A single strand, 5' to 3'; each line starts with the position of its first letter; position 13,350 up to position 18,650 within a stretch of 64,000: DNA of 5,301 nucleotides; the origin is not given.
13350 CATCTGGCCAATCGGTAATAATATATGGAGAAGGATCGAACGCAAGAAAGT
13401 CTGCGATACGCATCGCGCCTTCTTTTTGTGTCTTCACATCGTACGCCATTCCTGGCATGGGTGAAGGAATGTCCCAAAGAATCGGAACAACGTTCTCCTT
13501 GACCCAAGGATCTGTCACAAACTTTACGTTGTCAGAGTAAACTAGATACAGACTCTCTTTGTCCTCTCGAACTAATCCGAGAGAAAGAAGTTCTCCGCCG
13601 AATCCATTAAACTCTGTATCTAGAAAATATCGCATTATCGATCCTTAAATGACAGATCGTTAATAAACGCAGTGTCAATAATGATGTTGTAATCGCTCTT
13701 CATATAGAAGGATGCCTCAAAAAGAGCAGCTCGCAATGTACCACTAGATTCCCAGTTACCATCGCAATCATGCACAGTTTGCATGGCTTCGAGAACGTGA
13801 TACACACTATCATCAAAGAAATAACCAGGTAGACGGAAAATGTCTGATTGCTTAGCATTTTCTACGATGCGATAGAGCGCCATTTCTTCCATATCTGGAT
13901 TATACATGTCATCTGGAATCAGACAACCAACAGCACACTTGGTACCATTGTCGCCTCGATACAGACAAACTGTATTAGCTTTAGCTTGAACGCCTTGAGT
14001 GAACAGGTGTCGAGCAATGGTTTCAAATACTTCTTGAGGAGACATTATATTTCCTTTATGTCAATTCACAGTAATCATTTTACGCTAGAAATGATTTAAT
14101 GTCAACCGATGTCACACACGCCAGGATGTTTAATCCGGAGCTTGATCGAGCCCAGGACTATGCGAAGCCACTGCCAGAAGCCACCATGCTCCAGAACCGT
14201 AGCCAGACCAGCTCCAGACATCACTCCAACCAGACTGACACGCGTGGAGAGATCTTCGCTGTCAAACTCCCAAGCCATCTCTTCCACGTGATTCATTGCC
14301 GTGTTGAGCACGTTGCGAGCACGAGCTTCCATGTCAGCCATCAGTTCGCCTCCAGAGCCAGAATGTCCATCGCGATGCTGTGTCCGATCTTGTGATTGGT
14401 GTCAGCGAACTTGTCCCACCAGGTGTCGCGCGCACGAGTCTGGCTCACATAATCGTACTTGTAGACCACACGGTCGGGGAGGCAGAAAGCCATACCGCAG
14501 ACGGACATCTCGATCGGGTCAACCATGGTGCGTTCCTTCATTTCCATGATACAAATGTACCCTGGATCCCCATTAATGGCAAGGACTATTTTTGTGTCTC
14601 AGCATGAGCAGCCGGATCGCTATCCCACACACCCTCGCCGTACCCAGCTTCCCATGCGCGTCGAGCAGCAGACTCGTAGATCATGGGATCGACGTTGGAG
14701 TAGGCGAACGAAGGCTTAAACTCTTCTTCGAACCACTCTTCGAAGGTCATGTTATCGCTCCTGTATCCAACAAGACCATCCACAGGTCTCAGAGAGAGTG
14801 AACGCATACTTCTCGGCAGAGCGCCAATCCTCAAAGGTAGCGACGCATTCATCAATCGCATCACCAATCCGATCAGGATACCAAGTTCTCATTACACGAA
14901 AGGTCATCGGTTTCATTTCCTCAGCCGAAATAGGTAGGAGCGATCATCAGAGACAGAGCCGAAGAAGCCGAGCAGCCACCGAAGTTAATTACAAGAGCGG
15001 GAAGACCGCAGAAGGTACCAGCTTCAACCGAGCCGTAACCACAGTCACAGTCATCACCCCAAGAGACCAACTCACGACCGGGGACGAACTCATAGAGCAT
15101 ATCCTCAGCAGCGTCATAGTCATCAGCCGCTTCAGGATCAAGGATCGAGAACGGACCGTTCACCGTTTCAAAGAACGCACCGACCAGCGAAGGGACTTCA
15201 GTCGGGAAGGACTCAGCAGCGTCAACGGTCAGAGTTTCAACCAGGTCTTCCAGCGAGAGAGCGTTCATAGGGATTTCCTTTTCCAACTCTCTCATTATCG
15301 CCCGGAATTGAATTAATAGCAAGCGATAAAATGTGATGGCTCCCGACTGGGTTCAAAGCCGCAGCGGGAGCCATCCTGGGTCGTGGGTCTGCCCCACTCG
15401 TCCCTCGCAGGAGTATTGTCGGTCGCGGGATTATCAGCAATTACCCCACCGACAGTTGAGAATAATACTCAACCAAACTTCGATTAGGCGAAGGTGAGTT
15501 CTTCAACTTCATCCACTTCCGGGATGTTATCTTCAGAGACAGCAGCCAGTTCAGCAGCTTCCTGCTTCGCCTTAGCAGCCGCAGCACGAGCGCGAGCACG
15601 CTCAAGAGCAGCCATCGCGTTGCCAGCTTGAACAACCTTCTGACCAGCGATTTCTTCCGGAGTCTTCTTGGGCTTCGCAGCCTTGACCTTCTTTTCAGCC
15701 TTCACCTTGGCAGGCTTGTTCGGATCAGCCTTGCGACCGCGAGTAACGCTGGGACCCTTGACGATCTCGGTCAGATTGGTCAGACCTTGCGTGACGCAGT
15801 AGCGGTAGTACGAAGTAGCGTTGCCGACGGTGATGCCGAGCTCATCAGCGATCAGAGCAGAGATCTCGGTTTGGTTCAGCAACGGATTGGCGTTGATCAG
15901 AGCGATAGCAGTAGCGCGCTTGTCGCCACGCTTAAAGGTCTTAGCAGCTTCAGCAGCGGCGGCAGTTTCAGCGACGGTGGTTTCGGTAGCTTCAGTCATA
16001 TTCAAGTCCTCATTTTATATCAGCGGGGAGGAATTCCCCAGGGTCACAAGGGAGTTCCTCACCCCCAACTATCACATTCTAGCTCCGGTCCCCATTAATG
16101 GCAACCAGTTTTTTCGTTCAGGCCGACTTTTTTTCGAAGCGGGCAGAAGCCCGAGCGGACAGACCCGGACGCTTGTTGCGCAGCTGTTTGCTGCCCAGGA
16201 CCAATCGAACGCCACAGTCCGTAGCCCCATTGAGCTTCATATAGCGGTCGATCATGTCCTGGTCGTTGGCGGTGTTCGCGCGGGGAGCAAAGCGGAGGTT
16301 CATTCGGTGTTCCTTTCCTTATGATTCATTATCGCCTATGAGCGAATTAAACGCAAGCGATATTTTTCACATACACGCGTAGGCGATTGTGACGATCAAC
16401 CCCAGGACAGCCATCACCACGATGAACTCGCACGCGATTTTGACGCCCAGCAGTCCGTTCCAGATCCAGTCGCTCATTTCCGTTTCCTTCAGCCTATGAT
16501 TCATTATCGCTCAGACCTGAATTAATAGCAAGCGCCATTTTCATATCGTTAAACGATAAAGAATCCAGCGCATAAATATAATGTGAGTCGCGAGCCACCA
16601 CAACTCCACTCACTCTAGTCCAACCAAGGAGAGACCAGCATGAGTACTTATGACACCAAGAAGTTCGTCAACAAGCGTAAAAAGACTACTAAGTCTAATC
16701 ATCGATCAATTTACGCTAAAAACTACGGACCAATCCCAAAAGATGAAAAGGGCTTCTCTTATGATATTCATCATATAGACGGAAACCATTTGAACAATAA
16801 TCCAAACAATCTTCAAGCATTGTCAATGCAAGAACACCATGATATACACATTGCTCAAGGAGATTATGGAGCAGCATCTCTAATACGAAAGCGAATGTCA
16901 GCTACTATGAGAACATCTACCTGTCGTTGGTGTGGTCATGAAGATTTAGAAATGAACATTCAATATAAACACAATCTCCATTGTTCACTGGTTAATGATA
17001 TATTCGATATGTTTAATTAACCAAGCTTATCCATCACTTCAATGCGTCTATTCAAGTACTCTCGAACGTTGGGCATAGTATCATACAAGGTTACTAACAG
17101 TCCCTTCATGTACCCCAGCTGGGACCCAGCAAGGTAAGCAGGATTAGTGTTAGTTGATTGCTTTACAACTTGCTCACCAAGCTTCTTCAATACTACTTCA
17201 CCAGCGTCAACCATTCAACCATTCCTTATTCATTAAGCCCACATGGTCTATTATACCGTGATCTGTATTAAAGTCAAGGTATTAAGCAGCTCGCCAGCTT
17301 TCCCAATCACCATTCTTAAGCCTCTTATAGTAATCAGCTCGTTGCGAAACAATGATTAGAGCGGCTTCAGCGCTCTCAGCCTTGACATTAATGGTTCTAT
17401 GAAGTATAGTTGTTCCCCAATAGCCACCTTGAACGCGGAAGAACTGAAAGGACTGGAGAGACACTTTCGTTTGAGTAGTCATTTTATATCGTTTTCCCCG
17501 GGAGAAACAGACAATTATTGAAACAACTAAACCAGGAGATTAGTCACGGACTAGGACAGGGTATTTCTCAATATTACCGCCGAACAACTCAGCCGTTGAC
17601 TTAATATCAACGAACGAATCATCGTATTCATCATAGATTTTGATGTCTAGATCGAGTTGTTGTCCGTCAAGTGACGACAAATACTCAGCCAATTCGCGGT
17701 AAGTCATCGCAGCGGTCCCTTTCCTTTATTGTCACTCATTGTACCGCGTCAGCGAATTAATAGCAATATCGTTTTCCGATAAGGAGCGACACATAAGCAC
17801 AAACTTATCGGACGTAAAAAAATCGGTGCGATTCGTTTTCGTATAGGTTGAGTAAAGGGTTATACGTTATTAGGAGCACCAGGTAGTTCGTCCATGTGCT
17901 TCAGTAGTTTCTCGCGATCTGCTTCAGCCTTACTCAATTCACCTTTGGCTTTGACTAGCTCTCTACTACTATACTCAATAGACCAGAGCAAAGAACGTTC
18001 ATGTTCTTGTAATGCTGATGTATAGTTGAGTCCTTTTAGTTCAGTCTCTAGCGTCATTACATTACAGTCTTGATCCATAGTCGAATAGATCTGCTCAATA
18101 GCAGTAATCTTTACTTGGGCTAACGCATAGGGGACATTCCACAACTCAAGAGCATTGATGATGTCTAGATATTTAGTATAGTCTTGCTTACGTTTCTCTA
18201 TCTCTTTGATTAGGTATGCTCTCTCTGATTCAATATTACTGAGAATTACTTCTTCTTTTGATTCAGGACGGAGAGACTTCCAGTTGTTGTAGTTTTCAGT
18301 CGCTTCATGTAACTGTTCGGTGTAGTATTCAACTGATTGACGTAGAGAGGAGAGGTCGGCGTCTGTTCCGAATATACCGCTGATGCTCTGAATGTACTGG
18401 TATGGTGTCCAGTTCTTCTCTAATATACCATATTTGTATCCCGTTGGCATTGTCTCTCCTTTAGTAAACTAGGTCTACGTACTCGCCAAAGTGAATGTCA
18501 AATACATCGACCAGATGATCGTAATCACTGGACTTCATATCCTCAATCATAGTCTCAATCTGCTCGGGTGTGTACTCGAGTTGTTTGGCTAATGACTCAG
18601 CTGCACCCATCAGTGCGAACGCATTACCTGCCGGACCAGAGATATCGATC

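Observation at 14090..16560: GC-rich island of at least seven small genes, each behind its own copy of a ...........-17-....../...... promoter cassette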

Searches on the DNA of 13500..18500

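Call 42: search_rna_families(source=window, start=13500, end=18500, threshold=evalue, max_evalue=1)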
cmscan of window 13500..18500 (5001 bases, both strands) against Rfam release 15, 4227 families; matches with E-value up to 1: 1.
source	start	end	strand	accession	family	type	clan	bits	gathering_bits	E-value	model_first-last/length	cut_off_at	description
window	13554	13752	+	RF01894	PCA3_2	Gene; lncRNA;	-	16.2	100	0.4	1-409/409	no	Prostate cancer antigen RNA 3 conserved region 2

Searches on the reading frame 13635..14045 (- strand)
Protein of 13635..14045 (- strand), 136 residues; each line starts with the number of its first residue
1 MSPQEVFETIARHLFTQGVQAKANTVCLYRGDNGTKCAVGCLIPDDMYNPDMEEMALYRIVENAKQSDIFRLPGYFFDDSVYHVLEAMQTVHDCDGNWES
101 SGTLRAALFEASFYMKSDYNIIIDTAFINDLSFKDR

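Call 11: search_protein_families(library=phrogs, max_evalue=0.01, proteins=[window:13635-14045:-])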
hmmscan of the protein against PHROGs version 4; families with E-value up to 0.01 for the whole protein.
window:13635-14045:- (136 aa): 2 families
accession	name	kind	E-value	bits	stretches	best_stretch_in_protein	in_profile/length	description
phrog_17693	-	unknown function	9.9e-28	98.2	1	1-111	12-121/259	-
phrog_31716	-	unknown function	2.8e-08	34.7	1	13-109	29-134/150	-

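Call 12: search_protein_families(library=pfam, max_evalue=0.1, proteins=[window:13635-14045:-])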
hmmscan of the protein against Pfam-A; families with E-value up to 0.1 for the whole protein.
window:13635-14045:- (136 aa): 0 families

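Call 18: find_related_loci(query=window:13635-14045:-, collection=viral_contigs, flank=10000)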
Query window:13635-14045:- (136 aa) in viral_contigs; peptide patterns used: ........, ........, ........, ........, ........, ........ (x = any residue, [..] = any of these).
1 stretches matched a pattern, but none encodes a relative of the query by tblastn (E <= 1e-3).

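Call 29: find_homologous_proteins(query=window:13635-14045:-)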
Query window:13635-14045:- (136 aa): 54 proteins with E <= 0.001 among 57 candidates.
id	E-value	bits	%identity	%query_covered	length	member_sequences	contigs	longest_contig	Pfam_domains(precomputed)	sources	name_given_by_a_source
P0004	4.5e-88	310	100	100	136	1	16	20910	-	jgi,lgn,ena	-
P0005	3.6e-24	103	47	99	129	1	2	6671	-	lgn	-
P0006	7.8e-22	96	42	90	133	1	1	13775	-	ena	-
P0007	2.4e-21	94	41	99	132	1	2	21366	-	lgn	-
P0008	4.8e-21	93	46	79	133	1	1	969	-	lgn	-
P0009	5.5e-21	93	41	100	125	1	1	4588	-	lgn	-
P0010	1.1e-20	92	42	90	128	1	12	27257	-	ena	-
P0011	2.4e-20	91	45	79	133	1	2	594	-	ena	-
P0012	8.7e-20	89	41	98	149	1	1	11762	-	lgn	-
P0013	2.2e-19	88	39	100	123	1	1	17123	-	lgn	-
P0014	4.4e-19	87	44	82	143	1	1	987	-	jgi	jgi:hypothetical protein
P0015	4.6e-19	87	44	79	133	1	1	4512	-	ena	-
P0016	6.9e-19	86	41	98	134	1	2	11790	-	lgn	-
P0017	1.4e-18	85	40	100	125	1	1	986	-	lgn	-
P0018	2.4e-18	84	42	96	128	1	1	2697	-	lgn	-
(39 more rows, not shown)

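Call 30: find_encoding_contigs(protein=P0010, flank=10000, max_places=2)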
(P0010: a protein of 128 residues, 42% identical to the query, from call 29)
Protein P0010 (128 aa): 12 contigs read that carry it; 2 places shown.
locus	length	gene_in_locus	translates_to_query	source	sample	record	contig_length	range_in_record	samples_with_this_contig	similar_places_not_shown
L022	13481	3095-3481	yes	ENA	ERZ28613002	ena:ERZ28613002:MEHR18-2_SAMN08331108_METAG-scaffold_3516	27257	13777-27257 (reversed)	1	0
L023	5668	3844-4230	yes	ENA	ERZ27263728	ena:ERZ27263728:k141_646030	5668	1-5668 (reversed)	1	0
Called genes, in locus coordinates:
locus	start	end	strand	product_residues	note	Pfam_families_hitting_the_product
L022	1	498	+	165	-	?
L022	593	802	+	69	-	-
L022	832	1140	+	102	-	-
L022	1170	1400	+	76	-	-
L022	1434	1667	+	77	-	-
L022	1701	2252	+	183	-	-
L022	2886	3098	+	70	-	-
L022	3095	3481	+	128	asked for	-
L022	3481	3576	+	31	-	-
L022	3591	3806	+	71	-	-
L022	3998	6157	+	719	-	PF13589:HATPase_c_3 (weak)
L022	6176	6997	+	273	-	PF26926:Phage_T4_rIIB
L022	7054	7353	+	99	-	-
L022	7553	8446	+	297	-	-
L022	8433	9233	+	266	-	PF13479:AAA_24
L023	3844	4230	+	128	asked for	-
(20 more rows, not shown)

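Call 31: find_encoding_contigs(protein=P0007, flank=10000, max_places=2)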
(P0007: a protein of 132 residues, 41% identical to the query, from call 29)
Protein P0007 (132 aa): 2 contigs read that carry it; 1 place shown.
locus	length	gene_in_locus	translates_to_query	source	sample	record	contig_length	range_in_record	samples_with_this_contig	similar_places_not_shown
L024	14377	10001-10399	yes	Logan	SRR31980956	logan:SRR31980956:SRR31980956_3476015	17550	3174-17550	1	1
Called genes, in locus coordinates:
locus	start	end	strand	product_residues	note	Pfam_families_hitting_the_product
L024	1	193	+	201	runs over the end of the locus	PF00596:Aldolase_II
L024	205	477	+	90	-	PF00166:Cpn10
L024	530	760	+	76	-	-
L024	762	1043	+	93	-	-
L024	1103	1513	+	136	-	-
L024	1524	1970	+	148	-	-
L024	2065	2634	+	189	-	-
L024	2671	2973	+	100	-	-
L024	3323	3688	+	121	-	-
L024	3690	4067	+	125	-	-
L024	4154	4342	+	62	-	-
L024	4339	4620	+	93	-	-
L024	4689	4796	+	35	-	-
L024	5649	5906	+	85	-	PF27001:Phage_T4_Y07B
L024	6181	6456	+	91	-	PF20594:DUF6794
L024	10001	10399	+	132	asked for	-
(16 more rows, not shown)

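Call 32: find_encoding_contigs(protein=P0005, flank=10000, max_places=2)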
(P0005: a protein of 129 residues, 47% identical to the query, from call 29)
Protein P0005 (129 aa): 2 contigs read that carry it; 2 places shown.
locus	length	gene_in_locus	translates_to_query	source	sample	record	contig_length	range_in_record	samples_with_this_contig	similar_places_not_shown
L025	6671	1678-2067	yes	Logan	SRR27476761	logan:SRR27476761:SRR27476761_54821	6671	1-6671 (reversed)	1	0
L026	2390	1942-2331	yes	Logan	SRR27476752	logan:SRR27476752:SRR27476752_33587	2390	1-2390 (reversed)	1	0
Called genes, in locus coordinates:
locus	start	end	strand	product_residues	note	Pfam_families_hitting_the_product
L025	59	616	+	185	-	-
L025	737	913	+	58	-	-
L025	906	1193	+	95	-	-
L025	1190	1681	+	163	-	-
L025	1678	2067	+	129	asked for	-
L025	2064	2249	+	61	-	-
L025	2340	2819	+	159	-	PF08291:Peptidase_M15_3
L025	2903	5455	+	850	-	PF03104:DNA_pol_B_exo1, PF00136:DNA_pol_B, PF20286:divDNApol (faint)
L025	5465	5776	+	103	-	-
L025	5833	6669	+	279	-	?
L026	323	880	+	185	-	-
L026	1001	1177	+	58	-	-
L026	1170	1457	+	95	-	-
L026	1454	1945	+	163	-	-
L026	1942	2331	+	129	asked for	-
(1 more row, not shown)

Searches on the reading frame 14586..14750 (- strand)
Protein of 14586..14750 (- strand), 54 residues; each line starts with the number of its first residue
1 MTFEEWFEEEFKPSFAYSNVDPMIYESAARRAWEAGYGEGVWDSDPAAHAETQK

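Call 11: search_protein_families(library=phrogs, max_evalue=0.01, proteins=[window:14586-14750:-])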
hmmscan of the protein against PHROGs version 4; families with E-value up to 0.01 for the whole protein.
window:14586-14750:- (54 aa): 1 family
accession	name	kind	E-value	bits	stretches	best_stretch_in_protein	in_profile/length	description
phrog_16912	-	unknown function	0.0021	19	1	3-41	10-46/55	-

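Call 12: search_protein_families(library=pfam, max_evalue=0.1, proteins=[window:14586-14750:-])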
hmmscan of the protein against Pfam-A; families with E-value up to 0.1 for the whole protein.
window:14586-14750:- (54 aa): 0 families
